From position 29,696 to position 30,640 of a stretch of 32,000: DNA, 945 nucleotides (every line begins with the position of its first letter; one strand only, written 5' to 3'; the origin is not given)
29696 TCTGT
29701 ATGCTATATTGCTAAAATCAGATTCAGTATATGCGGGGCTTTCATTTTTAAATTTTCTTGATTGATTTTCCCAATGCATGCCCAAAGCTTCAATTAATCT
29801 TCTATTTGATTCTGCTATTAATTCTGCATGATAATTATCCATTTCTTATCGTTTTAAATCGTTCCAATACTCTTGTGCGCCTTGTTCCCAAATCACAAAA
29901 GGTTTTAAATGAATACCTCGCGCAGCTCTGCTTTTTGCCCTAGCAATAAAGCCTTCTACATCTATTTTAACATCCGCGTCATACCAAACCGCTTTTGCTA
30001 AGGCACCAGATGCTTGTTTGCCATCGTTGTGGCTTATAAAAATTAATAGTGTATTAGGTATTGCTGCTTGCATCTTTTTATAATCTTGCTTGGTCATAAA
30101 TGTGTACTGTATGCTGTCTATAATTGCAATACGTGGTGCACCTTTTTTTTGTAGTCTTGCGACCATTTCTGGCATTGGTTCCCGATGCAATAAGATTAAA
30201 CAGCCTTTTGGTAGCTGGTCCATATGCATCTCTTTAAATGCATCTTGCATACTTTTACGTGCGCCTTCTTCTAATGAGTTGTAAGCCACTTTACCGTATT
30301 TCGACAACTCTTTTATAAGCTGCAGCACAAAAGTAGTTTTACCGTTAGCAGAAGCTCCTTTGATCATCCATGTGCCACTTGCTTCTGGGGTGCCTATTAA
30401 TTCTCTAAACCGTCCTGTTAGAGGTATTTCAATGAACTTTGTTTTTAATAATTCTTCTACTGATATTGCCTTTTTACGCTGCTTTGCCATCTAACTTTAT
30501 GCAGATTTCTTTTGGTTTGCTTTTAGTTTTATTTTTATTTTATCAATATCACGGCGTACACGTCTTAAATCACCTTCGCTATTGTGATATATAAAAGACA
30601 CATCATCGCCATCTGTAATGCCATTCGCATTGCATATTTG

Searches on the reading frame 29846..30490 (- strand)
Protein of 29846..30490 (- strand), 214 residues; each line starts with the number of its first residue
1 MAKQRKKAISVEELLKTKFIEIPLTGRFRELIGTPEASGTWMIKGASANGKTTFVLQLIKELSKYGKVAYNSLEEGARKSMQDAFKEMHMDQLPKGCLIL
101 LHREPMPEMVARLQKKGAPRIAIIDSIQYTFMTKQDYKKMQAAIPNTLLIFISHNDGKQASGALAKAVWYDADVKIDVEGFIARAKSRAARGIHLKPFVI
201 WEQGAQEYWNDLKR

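Call 41: search_protein_families(library=pfam, proteins=[window:29846-30490:-], max_evalue=0.01)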
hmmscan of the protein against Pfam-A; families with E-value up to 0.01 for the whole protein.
window:29846-30490:- (214 aa): 2 families
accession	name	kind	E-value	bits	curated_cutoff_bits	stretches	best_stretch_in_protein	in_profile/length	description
PF13173.12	AAA_14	-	0.00027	21.4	27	1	42-95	6-60/129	AAA domain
PF07088.17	GvpD_P-loop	-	0.0057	17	24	1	37-90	9-57/189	GvpD gas vesicle protein, P-loop domain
